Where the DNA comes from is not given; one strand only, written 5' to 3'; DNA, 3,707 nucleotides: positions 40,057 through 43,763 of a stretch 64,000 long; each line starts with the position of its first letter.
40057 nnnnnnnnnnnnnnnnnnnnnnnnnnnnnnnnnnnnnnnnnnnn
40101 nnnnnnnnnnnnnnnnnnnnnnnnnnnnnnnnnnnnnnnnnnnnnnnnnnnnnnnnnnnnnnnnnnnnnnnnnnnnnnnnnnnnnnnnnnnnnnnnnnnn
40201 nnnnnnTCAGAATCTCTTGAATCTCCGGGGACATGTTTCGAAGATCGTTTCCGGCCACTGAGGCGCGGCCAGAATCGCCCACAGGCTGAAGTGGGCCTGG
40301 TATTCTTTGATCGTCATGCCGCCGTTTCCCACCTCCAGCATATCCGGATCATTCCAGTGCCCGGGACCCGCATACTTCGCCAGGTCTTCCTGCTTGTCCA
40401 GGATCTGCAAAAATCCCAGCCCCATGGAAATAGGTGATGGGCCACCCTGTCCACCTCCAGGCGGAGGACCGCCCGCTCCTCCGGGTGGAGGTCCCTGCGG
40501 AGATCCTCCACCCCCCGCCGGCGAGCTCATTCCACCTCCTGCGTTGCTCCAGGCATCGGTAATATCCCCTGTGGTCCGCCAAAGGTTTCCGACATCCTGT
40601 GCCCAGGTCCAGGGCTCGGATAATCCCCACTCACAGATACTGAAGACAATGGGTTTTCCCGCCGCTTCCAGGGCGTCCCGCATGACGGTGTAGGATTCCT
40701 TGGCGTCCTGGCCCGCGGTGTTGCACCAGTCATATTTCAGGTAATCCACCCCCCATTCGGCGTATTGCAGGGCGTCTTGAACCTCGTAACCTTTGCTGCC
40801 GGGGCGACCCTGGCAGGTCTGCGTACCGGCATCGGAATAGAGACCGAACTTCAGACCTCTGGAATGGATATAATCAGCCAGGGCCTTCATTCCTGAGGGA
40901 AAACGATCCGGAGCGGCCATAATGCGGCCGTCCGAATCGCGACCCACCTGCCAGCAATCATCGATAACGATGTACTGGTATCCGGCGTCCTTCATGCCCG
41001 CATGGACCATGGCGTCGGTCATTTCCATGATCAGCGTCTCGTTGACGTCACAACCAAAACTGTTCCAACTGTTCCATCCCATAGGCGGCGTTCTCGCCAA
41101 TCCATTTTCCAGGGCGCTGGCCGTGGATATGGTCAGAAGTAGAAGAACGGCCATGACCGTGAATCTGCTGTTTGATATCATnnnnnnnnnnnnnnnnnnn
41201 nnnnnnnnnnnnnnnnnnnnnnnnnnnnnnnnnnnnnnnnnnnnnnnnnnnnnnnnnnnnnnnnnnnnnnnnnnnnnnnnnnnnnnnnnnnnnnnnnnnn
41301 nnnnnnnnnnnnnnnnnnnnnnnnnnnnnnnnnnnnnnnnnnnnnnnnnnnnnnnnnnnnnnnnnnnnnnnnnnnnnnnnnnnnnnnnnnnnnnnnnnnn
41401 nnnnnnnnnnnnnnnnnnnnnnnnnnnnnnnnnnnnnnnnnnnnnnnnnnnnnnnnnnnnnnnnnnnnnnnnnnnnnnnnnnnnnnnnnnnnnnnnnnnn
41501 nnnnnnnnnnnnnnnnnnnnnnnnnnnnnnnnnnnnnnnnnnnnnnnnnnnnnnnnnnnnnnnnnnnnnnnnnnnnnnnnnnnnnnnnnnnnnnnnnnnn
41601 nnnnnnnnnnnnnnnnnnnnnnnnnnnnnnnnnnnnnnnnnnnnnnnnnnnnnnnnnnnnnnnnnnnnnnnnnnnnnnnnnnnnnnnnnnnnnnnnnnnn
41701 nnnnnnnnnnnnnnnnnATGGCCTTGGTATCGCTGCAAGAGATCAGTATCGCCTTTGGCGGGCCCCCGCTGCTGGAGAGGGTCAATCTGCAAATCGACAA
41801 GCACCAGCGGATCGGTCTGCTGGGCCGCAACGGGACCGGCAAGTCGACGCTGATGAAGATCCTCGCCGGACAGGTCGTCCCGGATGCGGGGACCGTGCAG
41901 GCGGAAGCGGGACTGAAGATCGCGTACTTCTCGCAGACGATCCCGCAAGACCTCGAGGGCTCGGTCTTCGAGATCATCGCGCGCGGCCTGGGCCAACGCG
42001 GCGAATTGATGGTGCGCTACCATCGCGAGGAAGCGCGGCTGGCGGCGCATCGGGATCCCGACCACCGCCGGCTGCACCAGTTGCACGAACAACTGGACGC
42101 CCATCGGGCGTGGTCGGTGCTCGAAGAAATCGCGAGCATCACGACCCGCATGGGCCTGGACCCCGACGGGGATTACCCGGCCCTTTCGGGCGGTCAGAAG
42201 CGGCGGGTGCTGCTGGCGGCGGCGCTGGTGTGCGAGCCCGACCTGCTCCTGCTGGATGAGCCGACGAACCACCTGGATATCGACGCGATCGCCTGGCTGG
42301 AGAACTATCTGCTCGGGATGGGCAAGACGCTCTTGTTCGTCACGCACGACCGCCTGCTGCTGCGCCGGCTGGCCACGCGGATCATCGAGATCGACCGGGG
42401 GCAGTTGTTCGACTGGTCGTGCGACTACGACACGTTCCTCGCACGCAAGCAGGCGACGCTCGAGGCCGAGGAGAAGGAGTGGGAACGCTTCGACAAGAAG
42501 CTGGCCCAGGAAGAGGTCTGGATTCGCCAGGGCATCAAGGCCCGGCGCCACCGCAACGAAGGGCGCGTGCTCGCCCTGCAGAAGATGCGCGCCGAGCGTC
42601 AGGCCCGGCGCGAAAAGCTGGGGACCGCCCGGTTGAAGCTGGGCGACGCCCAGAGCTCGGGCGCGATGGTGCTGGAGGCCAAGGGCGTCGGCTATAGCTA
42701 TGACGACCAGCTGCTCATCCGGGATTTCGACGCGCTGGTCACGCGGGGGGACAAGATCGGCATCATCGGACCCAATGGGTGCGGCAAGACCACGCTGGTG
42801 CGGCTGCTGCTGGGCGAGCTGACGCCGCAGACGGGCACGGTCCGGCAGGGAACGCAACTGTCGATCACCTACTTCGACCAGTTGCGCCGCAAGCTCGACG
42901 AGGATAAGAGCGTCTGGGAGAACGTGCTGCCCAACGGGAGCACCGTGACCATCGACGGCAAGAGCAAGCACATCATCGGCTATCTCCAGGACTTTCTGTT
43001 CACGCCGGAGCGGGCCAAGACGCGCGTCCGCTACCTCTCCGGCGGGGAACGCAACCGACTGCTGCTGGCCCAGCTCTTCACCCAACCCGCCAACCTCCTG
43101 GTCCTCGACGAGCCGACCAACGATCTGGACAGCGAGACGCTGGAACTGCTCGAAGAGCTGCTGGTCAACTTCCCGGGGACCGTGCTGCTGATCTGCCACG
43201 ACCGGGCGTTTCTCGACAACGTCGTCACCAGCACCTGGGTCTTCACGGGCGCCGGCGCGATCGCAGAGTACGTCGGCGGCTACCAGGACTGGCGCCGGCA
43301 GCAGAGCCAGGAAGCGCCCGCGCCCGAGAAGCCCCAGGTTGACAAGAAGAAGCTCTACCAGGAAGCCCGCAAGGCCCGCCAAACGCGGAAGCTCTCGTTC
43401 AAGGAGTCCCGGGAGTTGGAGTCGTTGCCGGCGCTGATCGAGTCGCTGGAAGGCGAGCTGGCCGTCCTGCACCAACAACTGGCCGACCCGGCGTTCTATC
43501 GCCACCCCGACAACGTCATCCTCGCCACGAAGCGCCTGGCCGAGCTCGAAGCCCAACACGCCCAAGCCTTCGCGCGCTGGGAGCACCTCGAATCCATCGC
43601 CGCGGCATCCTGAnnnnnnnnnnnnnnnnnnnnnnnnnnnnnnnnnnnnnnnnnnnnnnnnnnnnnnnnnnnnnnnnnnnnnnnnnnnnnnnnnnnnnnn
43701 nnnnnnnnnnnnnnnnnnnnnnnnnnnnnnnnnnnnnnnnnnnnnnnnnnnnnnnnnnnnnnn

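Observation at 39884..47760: Lower-GC, repeat-punctuated island carrying GH27, ABC-F, a TolB-like propeller and vapBC in a cassette-like organisation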

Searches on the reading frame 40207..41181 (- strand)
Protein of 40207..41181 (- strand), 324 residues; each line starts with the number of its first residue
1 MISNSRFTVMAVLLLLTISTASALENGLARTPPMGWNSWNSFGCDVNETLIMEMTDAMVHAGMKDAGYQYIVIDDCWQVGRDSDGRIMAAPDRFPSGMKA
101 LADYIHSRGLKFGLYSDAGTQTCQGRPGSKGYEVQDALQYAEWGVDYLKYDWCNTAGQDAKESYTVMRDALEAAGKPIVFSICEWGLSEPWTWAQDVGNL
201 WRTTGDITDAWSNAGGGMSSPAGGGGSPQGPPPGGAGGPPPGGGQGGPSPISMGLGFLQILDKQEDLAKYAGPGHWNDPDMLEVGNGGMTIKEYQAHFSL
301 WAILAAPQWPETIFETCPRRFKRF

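Call 16: search_protein_families(library=pfam, proteins=[window:40207-41181:-], max_evalue=0.01)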
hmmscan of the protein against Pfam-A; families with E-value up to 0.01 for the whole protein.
window:40207-41181:- (324 aa): 3 families
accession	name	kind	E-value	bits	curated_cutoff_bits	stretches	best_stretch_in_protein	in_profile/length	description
PF16499.11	Melibiase_2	-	1.1e-67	228.8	23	2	31-213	1-200/284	Alpha galactosidase A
PF02065.24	Melibiase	-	1.2e-09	38.1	27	1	31-116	40-124/347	Melibiase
PF10566.15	Glyco_hydro_97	-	0.00017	21.6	32.5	1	64-166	44-143/275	Glycoside hydrolase 97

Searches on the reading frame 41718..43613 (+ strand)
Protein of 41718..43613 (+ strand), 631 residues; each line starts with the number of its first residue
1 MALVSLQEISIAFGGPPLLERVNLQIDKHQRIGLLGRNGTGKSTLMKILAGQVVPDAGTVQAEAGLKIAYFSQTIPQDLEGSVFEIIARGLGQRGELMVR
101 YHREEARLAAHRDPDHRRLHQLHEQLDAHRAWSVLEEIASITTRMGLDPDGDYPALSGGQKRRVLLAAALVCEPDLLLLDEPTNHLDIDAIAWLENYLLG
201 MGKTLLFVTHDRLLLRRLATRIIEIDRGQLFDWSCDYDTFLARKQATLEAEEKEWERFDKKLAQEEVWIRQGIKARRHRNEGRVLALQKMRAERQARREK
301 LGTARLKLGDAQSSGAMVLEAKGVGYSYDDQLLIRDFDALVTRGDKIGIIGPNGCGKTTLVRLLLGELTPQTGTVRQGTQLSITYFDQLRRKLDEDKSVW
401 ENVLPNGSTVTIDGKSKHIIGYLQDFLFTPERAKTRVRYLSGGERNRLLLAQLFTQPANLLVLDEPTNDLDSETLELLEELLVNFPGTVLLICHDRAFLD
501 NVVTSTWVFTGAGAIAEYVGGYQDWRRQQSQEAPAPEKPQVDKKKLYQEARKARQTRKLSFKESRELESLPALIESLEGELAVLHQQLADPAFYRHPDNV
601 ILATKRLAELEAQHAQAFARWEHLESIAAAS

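Call 16: search_protein_families(library=pfam, proteins=[window:41718-43613:+], max_evalue=0.01)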
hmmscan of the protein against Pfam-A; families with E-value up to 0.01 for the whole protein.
window:41718-43613:+ (631 aa): 36 families (the best 25 are shown)
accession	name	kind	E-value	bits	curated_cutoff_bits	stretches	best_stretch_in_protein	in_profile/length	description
PF00005.33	ABC_tran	-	3e-50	170.8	25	2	19-184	1-137/137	ABC transporter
PF16326.10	ABC_tran_CTD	-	1.3e-19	70.6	32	1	558-625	1-68/69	ABC transporter C-terminal domain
PF13304.12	AAA_21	-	3.8e-15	57.2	27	1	152-214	234-302/304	AAA domain, putative AbiEii toxin, Type IV TA system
PF02463.25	SMC_N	-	5.3e-11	42.8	40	1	348-505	28-208/220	RecF/RecN/SMC N terminal domain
PF13191.12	AAA_16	-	9.7e-10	39.6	32.6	1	349-484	29-158/167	AAA ATPase domain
PF12848.13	ABC_tran_Xtn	-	2.5e-09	37.6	25.9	1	223-295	1-76/85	ABC transporter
PF13401.12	AAA_22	-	7.5e-09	36.4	27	1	349-491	10-120/130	AAA domain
PF00004.35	AAA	-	2.4e-06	28.4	21.2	0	349-369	3-23/131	ATPase family associated with various cellular activities (AAA)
PF13476.12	AAA_23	-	4.1e-06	28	27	0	348-365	23-40/201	AAA domain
PF03193.22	RsgA_GTPase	-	4.8e-06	27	30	0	345-378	107-140/174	RsgA GTPase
PF13555.12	AAA_29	-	6.4e-06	26.3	27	0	24-46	17-39/61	P-loop containing region of AAA domain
PF01926.29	MMR_HSR1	-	9.7e-06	26.1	21.9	0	346-384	1-38/113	50S ribosome-binding GTPase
PF00006.31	ATP-synt_ab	-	2.7e-05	24.3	29.5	0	341-363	11-33/213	ATP synthase alpha/beta family, nucleotide-binding domain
PF03215.21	Rad17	-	7.1e-05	23.3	23.8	0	349-386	50-87/186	Rad17 P-loop domain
PF01935.23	DUF87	-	8e-05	23.3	23.2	0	24-54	16-48/220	Helicase HerA, central domain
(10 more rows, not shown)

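Call 17: find_encoding_contigs(protein=window:41718-43613:+, flank=10000, max_places=10)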
Protein window:41718-43613:+ (631 aa): no gene with exactly this product is on record in the collection.

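Call 37: find_homologous_proteins(query=window:41718-43613:+, max_evalue=1e-50)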
Query window:41718-43613:+ (631 aa): 8000 proteins with E <= 1e-50 among 8000 candidates; the best 120 are listed.
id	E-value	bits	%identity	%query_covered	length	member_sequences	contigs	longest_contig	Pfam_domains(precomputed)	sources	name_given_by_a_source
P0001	0.0e+0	1310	94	100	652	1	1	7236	PF01926.30,PF13555.13,PF00004.36,PF13401.13,PF03193.23,PF13304.13,PF13191.13,PF16326.11,PF01935.24,PF00005.34,PF02463.26,PF12848.14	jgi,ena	-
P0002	0.0e+0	1306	93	100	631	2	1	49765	PF01926.30,PF00006.32,PF13555.13,PF00004.36,PF13401.13,PF03193.23,PF13304.13,PF13191.13,PF16326.11,PF01935.24,PF00005.34,PF02463.26,PF12848.14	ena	-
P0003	0.0e+0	1288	91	100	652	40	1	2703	PF01926.30,PF00006.32,PF13555.13,PF00004.36,PF13401.13,PF03193.23,PF13304.13,PF13191.13,PF16326.11,PF00005.34,PF13476.13,PF02463.26,PF12848.14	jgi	jgi:ATP-binding cassette subfamily F protein uup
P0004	0.0e+0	1270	90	100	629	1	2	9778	PF01926.30,PF00006.32,PF13555.13,PF13401.13,PF03193.23,PF13304.13,PF13191.13,PF16326.11,PF00005.34,PF13476.13,PF02463.26,PF12848.14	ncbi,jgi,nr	ncbi:MAG: ATP-binding cassette domain-containing protein [Planctomycetes bacterium]|nr:ATP-binding c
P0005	0.0e+0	1270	90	100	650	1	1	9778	PF01926.30,PF00006.32,PF13555.13,PF13401.13,PF03193.23,PF13304.13,PF13191.13,PF16326.11,PF00005.34,PF13476.13,PF02463.26,PF12848.14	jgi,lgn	-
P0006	0.0e+0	1265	90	100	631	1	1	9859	PF01926.30,PF00006.32,PF13555.13,PF00004.36,PF13401.13,PF03193.23,PF13304.13,PF13191.13,PF16326.11,PF00005.34,PF13476.13,PF13521.13,PF02463.26,PF12848.14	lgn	-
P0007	0.0e+0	1258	88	100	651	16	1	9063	PF01926.30,PF13555.13,PF13401.13,PF03193.23,PF13304.13,PF13191.13,PF16326.11,PF01935.24,PF00005.34,PF13476.13,PF02463.26,PF12848.14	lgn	-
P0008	0.0e+0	1250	88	100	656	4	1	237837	PF01926.30,PF13555.13,PF00004.36,PF13401.13,PF03193.23,PF13304.13,PF13191.13,PF16326.11,PF00005.34,PF13476.13,PF02463.26,PF12848.14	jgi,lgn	-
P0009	0.0e+0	1230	87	100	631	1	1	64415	PF01926.30,PF00005.34,PF13555.13,PF00004.36,PF13401.13,PF03193.23,PF02463.26,PF13304.13,PF13191.13,PF12848.14,PF16326.11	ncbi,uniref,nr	ncbi:ATP-binding cassette domain-containing protein [Anaerobaca lacustris]|uniref:ATP-binding protei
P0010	0.0e+0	1229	87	100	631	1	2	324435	PF01926.30,PF00005.34,PF13476.13,PF13555.13,PF13401.13,PF03193.23,PF02463.26,PF13304.13,PF13191.13,PF12848.14,PF16326.11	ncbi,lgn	-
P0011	0.0e+0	1227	87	100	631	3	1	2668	PF01926.30,PF00006.32,PF13555.13,PF00004.36,PF13401.13,PF03193.23,PF13304.13,PF13191.13,PF16326.11,PF00005.34,PF13476.13,PF02463.26,PF12848.14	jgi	jgi:ATP-binding cassette subfamily F protein uup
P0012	0.0e+0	1227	88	100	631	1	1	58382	PF01926.30,PF13555.13,PF00004.36,PF13401.13,PF03193.23,PF13304.13,PF13191.13,PF16326.11,PF00005.34,PF13476.13,PF13521.13,PF02463.26,PF12848.14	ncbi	-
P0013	0.0e+0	1226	87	100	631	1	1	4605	PF01926.30,PF00005.34,PF13476.13,PF13555.13,PF13401.13,PF03193.23,PF02463.26,PF13304.13,PF13191.13,PF12848.14,PF16326.11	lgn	-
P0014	0.0e+0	1223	87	100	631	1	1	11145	PF01926.30,PF00006.32,PF13555.13,PF00004.36,PF13401.13,PF03193.23,PF13304.13,PF13191.13,PF16326.11,PF00005.34,PF02463.26,PF12848.14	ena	-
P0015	0.0e+0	1221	87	100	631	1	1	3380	PF01926.30,PF00006.32,PF13555.13,PF00004.36,PF13401.13,PF03193.23,PF13304.13,PF13191.13,PF16326.11,PF00005.34,PF13476.13,PF02463.26,PF12848.14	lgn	-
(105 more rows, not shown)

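Call 38: find_encoding_contigs(protein=P0002, flank=10000, max_places=3)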
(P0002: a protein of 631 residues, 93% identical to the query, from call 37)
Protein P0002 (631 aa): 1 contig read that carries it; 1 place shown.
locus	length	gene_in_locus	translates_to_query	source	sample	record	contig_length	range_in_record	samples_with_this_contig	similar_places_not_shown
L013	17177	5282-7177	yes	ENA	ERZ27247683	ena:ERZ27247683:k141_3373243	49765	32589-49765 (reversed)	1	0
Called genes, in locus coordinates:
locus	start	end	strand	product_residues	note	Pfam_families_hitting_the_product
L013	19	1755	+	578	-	PF18370:RGI_lyase, PF13517:FG-GAP_3 (faint), PF01839:FG-GAP (faint), PF21348:RGL11_C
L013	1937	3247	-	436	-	PF01408:GFO_IDH_MocA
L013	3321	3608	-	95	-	-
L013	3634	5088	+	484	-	PF00884:Sulfatase, PF01663:Phosphodiest (faint), PF16347:SGSH_C (weak)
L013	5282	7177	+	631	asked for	PF00005:ABC_tran, PF00006:ATP-synt_ab (faint), PF01935:DUF87 (faint), PF02463:SMC_N (faint), PF03193:RsgA_GTPase (faint), PF12848:ABC_tran_Xtn, PF00005:ABC_tran, PF16326:ABC_tran_CTD, +6 more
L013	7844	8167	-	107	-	-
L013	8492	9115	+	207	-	PF01612:DNA_pol_A_exo1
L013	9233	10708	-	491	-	PF01235:Na_Ala_symp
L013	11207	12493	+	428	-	PF01841:Transglut_core (weak)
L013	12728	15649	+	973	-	PF07953:Toxin_R_bind_N (faint), PF13385:Laminin_G_3, PF22925:TS_C (faint), PF00354:Pentaxin (faint), PF02210:Laminin_G_2 (faint), PF02973:Sialidase (faint), PF00754:F5_F8_type_C, PF13385:Laminin_G_3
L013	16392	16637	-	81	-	PF12836:HHH_3, PF03934:T2SSK, PF14520:HHH_5 (faint)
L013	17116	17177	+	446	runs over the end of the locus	PF01408:GFO_IDH_MocA, PF22725:GFO_IDH_MocA_C3 (faint), PF19051:GFO_IDH_MocA_C2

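Call 39: find_encoding_contigs(protein=P0001, flank=10000, max_places=3)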
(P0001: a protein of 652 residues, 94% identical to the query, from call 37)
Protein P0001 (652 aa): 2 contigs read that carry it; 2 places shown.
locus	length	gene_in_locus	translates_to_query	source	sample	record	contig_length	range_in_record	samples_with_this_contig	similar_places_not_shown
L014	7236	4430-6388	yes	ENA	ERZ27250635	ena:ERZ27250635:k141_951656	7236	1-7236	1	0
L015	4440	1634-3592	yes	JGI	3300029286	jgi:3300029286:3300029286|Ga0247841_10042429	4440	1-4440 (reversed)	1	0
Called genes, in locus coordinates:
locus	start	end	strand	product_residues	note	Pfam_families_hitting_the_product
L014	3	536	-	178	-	?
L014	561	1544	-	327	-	-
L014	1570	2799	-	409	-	PF00437:T2SSE, PF13191:AAA_16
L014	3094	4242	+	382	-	PF12708:Pect-lyase_RHGA_epim, PF05048:NosD, PF13229:Beta_helix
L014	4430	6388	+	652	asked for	PF00005:ABC_tran, PF01935:DUF87 (faint), PF03193:RsgA_GTPase (faint), PF13555:AAA_29 (faint), PF12848:ABC_tran_Xtn, PF00005:ABC_tran, PF02463:SMC_N (weak), PF16326:ABC_tran_CTD, +5 more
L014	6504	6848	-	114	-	-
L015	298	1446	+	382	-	PF12708:Pect-lyase_RHGA_epim, PF05048:NosD, PF13229:Beta_helix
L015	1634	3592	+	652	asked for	PF00005:ABC_tran, PF01935:DUF87 (faint), PF03193:RsgA_GTPase (faint), PF13555:AAA_29 (faint), PF12848:ABC_tran_Xtn, PF00005:ABC_tran, PF02463:SMC_N (weak), PF16326:ABC_tran_CTD, +5 more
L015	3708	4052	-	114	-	-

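Call 40: find_encoding_contigs(protein=P0009, flank=10000, max_places=3)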
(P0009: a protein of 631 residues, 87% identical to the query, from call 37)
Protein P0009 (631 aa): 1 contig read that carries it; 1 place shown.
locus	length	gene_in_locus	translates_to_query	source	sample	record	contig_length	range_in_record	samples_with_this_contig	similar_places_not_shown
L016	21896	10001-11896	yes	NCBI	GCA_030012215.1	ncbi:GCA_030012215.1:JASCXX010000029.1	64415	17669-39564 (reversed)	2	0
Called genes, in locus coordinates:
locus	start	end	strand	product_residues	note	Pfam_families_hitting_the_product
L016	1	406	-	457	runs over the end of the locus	-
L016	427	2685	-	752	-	PF11104:PilM_2, PF06723:MreB_Mbl (faint), PF14450:FtsA (weak)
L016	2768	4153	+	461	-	PF00919:UPF0004, PF04055:Radical_SAM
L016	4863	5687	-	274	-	PF12686:DUF3800 (weak)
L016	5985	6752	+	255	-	PF13020:NOV_C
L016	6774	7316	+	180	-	-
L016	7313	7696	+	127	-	PF03852:Vsr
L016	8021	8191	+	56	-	-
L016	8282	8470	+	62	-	-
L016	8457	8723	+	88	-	PF05016:ParE_toxin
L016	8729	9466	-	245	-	PF13392:HNH_3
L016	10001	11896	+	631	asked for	PF00005:ABC_tran, PF03193:RsgA_GTPase (faint), PF13555:AAA_29 (faint), PF12848:ABC_tran_Xtn, PF00005:ABC_tran, PF02463:SMC_N (weak), PF13191:AAA_16 (weak), PF16326:ABC_tran_CTD, +4 more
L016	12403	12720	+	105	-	PF02627:CMD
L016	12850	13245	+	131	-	PF01880:Desulfoferrodox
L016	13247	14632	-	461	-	PF04734:Ceramidase_alk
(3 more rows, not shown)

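Call 95: find_encoding_contigs(protein=P0008, flank=10000, max_places=2)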
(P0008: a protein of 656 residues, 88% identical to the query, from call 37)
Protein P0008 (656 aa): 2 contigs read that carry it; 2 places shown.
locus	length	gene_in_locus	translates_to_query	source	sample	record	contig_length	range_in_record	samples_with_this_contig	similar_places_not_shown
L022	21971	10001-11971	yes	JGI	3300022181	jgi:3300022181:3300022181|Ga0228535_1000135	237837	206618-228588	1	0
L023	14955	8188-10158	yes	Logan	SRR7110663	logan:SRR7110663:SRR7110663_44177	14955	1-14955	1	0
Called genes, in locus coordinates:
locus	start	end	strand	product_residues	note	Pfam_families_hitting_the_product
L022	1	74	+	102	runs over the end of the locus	PF08334:T2SSG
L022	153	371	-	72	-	-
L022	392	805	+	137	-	PF01850:PIN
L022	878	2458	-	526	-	PF00342:PGI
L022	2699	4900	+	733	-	-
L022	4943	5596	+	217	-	-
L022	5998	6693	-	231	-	PF10056:DUF2293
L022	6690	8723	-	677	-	PF01156:IU_nuc_hydro, PF14607:GxDLY, PF13472:Lipase_GDSL_2, PF14606:Lipase_GDSL_3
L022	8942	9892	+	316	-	PF01565:FAD_binding_4, PF02873:MurB_C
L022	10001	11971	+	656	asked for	PF00004:AAA (faint), PF00005:ABC_tran, PF01926:MMR_HSR1 (faint), PF02463:SMC_N (faint), PF03193:RsgA_GTPase (faint), PF12848:ABC_tran_Xtn, PF00005:ABC_tran, PF16326:ABC_tran_CTD, +5 more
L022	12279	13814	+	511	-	-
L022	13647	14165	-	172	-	-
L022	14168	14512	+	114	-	PF01909:NTP_transf_2, PF18765:Polbeta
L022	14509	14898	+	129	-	PF05168:HEPN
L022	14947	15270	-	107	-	-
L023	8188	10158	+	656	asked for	PF00004:AAA (faint), PF00005:ABC_tran, PF01926:MMR_HSR1 (faint), PF02463:SMC_N (faint), PF03193:RsgA_GTPase (faint), PF12848:ABC_tran_Xtn, PF00005:ABC_tran, PF16326:ABC_tran_CTD, +5 more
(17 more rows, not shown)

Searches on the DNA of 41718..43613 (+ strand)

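Call 75: search_rna_families(sources=[L002, L003, L004, L008, L009, L010, L011, L012, L014], threshold=evalue, max_evalue=0.05)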
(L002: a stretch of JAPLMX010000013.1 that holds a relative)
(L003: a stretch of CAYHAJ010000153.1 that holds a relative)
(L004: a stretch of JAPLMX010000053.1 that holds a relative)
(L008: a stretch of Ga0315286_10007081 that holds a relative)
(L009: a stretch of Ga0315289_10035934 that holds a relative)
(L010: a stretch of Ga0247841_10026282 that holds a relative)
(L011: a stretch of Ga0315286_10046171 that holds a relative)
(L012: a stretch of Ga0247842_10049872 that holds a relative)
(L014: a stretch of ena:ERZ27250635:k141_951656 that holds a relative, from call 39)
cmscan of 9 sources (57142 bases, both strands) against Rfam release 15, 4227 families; matches with E-value up to 0.05: 5.
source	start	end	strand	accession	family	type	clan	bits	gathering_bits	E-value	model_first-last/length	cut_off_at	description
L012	1190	1410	-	RF02005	group-II-D1D4-6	Intron;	CL00102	175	49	4.9e-51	1-225/225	no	Group II catalytic intron D1-D4-6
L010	3852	3997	+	RF02005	group-II-D1D4-6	Intron;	CL00102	84.7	49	3e-22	1-225/225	no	Group II catalytic intron D1-D4-6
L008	5296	5339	-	RF01687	Acido-Lenti-1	Gene; sRNA;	-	37.1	37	7.6e-05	1-46/46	no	Acido-Lenti-1 RNA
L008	5499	5542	-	RF01687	Acido-Lenti-1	Gene; sRNA;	-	37.1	37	7.6e-05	1-46/46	no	Acido-Lenti-1 RNA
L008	8916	8948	+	RF01687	Acido-Lenti-1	Gene; sRNA;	-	29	37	0.012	1-46/46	no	Acido-Lenti-1 RNA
